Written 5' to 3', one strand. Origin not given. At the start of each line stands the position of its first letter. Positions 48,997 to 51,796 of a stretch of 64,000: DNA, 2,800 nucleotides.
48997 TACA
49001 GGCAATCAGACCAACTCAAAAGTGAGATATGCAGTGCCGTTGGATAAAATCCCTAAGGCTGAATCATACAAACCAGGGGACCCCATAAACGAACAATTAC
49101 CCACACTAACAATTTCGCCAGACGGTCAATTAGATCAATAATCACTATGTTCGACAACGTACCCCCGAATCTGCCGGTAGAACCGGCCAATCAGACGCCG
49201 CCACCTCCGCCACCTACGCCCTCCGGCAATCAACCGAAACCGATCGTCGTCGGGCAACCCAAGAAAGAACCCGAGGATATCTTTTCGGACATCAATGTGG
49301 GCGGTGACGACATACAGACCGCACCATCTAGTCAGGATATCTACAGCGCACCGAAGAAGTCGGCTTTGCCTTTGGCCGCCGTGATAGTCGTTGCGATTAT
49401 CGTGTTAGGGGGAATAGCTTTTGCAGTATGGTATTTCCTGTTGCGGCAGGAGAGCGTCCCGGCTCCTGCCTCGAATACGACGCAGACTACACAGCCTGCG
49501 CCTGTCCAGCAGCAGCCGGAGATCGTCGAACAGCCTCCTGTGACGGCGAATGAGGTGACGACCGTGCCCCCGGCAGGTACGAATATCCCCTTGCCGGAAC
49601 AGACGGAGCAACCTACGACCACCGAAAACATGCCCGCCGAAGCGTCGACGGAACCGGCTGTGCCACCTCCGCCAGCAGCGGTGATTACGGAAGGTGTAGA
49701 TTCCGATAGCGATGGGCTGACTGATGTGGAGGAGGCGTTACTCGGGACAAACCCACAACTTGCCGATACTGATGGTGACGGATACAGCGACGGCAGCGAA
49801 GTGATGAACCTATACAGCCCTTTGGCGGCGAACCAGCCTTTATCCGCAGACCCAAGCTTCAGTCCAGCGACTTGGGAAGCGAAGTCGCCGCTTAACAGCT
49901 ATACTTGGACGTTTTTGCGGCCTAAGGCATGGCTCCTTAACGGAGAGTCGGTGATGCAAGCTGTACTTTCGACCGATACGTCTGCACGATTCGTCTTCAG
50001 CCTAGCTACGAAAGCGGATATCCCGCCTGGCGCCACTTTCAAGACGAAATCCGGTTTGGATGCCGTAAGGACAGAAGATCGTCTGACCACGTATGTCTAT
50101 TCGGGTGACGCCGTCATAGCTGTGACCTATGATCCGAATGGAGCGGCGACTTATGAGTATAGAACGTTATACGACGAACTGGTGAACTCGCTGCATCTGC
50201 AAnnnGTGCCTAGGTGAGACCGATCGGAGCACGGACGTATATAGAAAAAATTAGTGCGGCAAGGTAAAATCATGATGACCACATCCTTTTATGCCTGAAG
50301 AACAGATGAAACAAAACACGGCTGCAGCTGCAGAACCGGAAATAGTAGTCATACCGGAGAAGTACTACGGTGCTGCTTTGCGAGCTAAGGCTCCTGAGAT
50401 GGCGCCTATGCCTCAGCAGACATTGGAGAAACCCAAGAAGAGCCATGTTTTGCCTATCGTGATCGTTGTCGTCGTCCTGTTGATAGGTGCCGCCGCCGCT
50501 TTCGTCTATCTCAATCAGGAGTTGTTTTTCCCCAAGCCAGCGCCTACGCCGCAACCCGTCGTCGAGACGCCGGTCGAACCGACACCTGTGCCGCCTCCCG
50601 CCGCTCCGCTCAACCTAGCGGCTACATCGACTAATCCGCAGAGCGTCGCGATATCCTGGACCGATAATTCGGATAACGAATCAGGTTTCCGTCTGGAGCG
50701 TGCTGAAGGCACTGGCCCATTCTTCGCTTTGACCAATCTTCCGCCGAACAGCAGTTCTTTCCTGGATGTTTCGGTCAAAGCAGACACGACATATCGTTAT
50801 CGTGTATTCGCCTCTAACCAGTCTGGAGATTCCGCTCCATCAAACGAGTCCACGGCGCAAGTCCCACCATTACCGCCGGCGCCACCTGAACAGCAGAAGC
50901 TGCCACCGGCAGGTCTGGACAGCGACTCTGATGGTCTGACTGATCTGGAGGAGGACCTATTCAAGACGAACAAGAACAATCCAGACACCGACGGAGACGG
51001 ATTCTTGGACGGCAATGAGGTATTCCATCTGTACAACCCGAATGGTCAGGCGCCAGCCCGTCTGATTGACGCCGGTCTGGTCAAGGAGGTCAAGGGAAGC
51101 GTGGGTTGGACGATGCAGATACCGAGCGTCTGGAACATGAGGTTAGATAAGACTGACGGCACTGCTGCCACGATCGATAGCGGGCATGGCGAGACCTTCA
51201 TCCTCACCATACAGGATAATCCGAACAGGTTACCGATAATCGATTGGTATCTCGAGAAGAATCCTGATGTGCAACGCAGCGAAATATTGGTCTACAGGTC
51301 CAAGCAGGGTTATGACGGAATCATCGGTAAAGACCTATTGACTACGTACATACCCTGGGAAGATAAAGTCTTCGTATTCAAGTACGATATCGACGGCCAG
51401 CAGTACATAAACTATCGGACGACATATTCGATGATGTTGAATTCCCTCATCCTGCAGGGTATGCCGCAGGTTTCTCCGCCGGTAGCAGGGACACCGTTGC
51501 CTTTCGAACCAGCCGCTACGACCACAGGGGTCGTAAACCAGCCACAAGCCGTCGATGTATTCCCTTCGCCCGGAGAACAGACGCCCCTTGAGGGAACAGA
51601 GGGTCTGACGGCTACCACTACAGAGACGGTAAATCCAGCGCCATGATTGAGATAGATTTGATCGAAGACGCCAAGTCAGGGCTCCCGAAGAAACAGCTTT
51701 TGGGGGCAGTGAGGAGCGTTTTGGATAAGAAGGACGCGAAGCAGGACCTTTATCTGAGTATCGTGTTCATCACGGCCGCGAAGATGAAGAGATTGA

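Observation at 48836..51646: Three further co-oriented surface or membrane genes, two of them paralogs with TSP3-like Ca-binding motifs and a shared about 190-aa C-terminal domain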

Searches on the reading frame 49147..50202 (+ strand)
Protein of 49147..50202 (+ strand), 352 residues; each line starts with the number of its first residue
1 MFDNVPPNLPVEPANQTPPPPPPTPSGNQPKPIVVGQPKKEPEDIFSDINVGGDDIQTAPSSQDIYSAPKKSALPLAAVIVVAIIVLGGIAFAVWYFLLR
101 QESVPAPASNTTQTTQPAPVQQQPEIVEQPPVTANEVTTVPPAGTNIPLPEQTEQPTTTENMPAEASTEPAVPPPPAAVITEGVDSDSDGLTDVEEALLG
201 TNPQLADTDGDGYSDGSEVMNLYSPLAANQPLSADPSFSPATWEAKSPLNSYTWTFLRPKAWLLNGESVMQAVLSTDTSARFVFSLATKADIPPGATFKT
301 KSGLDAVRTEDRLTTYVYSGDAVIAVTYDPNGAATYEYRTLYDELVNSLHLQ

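Call 4: search_protein_families(library=pfam, proteins=[window:49147-50202:+], max_evalue=1)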
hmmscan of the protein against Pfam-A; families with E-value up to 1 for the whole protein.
window:49147-50202:+ (352 aa): 1 family
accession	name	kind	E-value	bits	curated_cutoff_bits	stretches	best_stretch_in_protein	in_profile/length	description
PF18884.5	TSP3_bac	-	1.2e-08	35.1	25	2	185-204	1-20/22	Bacterial TSP3 repeat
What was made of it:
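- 49693..49821 (+): P2 TSP3 pair. The Ca loops are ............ (49699-49734) and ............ (49765-49800). Pfam TSP3_bac E=1.2e-8 (call 4).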

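Call 48: search_protein_families(library=ncbifam, proteins=[window:49147-50202:+], max_evalue=1)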
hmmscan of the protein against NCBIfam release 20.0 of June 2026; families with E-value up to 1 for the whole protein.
window:49147-50202:+ (352 aa): 8 families
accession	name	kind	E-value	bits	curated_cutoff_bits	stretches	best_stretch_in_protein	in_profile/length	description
NF033765.2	gliding_CglD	equivalog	4.1e-06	24.9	400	1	178-221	259-302/1124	adventurous gliding motility lipoprotein CglD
NF033761.1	gliding_GltJ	equivalog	9.5e-06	25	450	1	10-177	309-478/671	adventurous gliding motility protein GltJ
NF047639.1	throspo3_MtsD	equivalog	0.0011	17.2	800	1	180-229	455-504/651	cell-cell cohesion protein MtsD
NF004285.1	PRK05696.1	equivalog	0.0069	16.2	179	1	70-122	14-66/171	flagellar basal body-associated protein FliL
NF038218.1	IcmG_DotF_IVB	equivalog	0.036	13.7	200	1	57-137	30-115/266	type IVB secretion system protein IcmG/DotF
NF005435.1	PRK07021.1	equivalog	0.069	13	131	1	72-120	6-55/157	flagellar basal body-associated protein FliL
NF041534.1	rodZ_Strepcoccus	equivalog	0.098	11.8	375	1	68-110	100-142/275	cytoskeleton protein RodZ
NF040486.1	SrfA_fam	subfamily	0.18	11.1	150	1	12-174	159-306/438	SrfA family protein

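Call 65: find_homologous_proteins(query=window:49147-50202:+, max_evalue=0.001)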
Query window:49147-50202:+ (352 aa): 486 proteins with E <= 0.001 among 6926 candidates; the best 120 are listed.
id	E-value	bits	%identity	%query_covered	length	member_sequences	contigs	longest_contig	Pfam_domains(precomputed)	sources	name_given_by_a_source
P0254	9.4e-223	757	98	100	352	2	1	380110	PF18884.6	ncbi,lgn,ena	-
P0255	2.9e-162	558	74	100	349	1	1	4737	PF18884.6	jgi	-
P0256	2.3e-152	525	69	100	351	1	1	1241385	PF18884.6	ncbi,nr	ncbi:MAG: hypothetical protein RDU25_05010 [Patescibacteria group bacterium]|nr:hypothetical protein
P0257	1.2e-59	220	41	99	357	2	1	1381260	-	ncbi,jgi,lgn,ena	ncbi:MAG: hypothetical protein WC551_05375 [Patescibacteria group bacterium]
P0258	6.4e-58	215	41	99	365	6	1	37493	-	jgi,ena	-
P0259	8.6e-55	205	38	99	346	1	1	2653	PF18884.6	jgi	jgi:hypothetical protein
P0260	1.2e-54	204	36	100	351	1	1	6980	-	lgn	-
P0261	1.5e-51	194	39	99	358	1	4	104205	-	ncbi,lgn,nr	ncbi:hypothetical protein HZC53_03960 [Candidatus Uhrbacteria bacterium]|nr:hypothetical protein [Ca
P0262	2.2e-51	193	36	99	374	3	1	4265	-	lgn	-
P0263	7.0e-51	192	38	99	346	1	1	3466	-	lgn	-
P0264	2.4e-50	190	38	99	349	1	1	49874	PF18884.6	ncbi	ncbi:MAG: hypothetical protein ABIB04_01750 [Patescibacteria group bacterium]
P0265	2.0e-49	187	36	100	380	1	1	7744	-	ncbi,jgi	-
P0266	1.2e-48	184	37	99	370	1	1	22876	-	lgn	-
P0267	3.7e-48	183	38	97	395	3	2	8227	-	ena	-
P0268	4.7e-48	182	37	99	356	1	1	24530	-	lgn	-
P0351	8.7e-17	80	31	67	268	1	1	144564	PF18884.6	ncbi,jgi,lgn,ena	ncbi:MAG: hypothetical protein WC477_02200 [Patescibacteria group bacterium]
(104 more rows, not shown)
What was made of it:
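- Closest known: Bacterial TSP3-repeat envelope and surface proteins. Same: They share the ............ calcium loops in tandem, located in an extracytoplasmic linker or head (calls 4, 48, 65).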

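Call 76: predict_structure(alignment_id=A6)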
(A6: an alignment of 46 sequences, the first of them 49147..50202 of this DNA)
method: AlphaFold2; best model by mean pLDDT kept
length: 352 residues; sequences in the alignment: 46
mean_pLDDT: 79.5   pTM: 0.55
mean pLDDT of the five models: 79.5, 77.9, 77.7, 76.9, 76.5
residues with pLDDT >= 90: 186; 70-90: 31; 50-70: 106; < 50: 29
segments of 3 or more residues with pLDDT < 50: 49-57, 61-64, 152-154
pLDDT, mean of each block of 10 residues (from residue 1): 60 62 59 51 57 46 49 76 93 86 58 55 63 55 59 53 63 85 98 98 98 98 98 98 95 97 93 97 97 97 98 97 97 96 98 93
secondary structure, 60 per line:
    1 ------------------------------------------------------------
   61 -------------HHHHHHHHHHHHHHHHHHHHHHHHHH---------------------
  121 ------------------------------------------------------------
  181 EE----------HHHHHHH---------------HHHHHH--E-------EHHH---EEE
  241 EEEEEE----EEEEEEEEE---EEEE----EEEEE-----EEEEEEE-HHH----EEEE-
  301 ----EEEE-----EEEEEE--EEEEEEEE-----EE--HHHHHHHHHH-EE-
elements in order: H74-99 H193-199 H215-220 E238-246 E251-259 E263-266 E271-275 E281-287 E296-299 E305-308 E314-319 E322-329 H339-348
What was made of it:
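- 49444..49692 (+): P2 Pro/Thr/Gln-rich stalk, predicted disordered. pLDDT is 53-63 for residues 101-170 (call 76).
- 49822..50202 (+): P2 C-terminal domain with a PsbP/Mog1-like fold. It lacks a ~16-aa helix segment that its orthologues keep. AF2 pLDDT 93-98 (call 76).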

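Call 84: find_encoding_contigs(protein=P0351, flank=10000, max_places=1)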
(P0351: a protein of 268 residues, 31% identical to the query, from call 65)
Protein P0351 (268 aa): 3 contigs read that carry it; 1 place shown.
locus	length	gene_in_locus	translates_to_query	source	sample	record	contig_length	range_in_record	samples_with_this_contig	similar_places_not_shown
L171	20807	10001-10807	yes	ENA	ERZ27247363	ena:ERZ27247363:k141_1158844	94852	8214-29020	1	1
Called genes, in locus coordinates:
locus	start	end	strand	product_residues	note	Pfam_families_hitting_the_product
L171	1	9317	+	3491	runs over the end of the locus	PF13205:Big_5 (faint), PF17957:Big_7 (weak), PF01833:TIG (weak)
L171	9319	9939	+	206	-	PF18884:TSP3_bac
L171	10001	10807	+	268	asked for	PF18884:TSP3_bac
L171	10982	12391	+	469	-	PF00041:fn3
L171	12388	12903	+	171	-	PF02130:YbeY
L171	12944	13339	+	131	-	PF01219:DAGK_prokar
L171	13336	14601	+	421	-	PF02491:SHS2_FTSA, PF11104:PilM_2 (weak), PF06723:MreB_Mbl, PF14450:FtsA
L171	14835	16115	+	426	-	PF00091:Tubulin, PF12327:FtsZ_C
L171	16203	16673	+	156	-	PF22811:Zn_ribbon_NrdR, PF03477:ATP-cone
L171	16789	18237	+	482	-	PF00224:PK, PF02887:PK_C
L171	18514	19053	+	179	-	-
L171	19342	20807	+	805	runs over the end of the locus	PF01326:PPDK_N, PF00391:PEP-utilizers, PF02896:PEP-utilizers_C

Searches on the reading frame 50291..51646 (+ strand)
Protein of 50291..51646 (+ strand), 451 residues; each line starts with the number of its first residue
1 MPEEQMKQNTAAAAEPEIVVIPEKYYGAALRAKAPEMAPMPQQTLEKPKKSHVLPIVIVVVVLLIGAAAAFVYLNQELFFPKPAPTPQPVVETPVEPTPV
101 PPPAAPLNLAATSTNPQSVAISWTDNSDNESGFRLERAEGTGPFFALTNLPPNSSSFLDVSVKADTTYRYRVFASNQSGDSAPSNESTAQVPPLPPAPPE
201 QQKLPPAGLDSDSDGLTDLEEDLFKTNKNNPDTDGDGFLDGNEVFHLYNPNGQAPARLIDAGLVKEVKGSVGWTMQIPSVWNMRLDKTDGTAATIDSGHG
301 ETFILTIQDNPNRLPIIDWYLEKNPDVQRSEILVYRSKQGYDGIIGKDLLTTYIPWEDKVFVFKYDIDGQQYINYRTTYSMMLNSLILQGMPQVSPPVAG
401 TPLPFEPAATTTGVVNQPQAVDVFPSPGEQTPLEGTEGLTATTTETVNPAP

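Call 4: search_protein_families(library=pfam, proteins=[window:50291-51643:+], max_evalue=1)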
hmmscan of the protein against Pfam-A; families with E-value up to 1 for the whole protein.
window:50291-51643:+ (451 aa): 4 families
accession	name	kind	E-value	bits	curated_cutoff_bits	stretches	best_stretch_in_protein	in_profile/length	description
PF00041.27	fn3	-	6.2e-08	33.2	25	1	105-189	2-83/84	Fibronectin type III domain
PF18884.5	TSP3_bac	-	0.011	16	25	1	232-245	1-14/22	Bacterial TSP3 repeat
PF16656.11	Pur_ac_phosph_N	-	0.11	13.5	30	0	108-179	5-84/93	Purple acid Phosphatase, N-terminal domain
PF13405.12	EF-hand_6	-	0.23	11.8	25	0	232-248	10-26/30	EF-hand domain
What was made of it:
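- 50603..50857 (+): P3 fibronectin type III domain (residues 105-189). It is present in only part of the family. Pfam fn3 E=6.2e-8 (call 4).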

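Call 48: search_protein_families(library=ncbifam, proteins=[window:50291-51643:+], max_evalue=1)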
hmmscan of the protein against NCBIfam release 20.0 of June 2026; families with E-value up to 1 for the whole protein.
window:50291-51643:+ (451 aa): 4 families
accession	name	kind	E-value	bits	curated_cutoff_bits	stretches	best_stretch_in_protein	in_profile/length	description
NF033765.2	gliding_CglD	equivalog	0.00012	20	400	1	207-243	263-299/1124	adventurous gliding motility lipoprotein CglD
NF041611.1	exoglucan_CbhB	equivalog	0.00032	18.8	1950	1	101-184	799-879/997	exoglucanase CbhB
NF047639.1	throspo3_MtsD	equivalog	0.047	11.8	800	1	209-250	459-500/651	cell-cell cohesion protein MtsD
NF005411.0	PRK06975.1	equivalog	0.098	10.9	414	1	18-78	294-351/660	fused uroporphyrinogen-III synthase HemD/membrane protein HemX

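Call 66: list_cluster_members(proteins=[P0254, window:50291-51643:+, window:48836-49138:+])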
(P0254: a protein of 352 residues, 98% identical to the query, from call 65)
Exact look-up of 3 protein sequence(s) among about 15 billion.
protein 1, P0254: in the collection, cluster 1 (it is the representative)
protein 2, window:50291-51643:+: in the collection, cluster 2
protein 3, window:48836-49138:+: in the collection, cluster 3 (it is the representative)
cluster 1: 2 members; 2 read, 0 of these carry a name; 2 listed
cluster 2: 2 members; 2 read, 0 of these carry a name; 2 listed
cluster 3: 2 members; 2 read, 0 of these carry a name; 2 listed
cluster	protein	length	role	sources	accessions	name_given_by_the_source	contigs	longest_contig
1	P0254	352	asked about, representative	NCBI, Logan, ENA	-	-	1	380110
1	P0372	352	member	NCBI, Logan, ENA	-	-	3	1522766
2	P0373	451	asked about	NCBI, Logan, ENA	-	-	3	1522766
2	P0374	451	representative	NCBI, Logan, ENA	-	-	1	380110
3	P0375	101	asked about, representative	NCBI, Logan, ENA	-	-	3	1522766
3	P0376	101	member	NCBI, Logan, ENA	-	-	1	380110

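Call 67: find_encoding_contigs(protein=window:50291-51646:+, flank=1000, max_places=3)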
Protein window:50291-51646:+ (451 aa): 4 contigs read that carry it; 1 place shown.
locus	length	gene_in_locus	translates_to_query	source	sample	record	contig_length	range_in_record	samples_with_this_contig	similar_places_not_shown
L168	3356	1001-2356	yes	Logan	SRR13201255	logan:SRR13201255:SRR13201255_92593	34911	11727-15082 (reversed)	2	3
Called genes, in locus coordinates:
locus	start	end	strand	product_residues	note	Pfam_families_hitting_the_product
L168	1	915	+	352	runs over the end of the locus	PF18884:TSP3_bac (faint)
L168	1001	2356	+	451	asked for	PF00041:fn3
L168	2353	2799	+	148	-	PF02130:YbeY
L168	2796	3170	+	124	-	PF01219:DAGK_prokar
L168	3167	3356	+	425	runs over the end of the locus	PF11104:PilM_2 (faint), PF02491:SHS2_FTSA, PF06723:MreB_Mbl, PF14450:FtsA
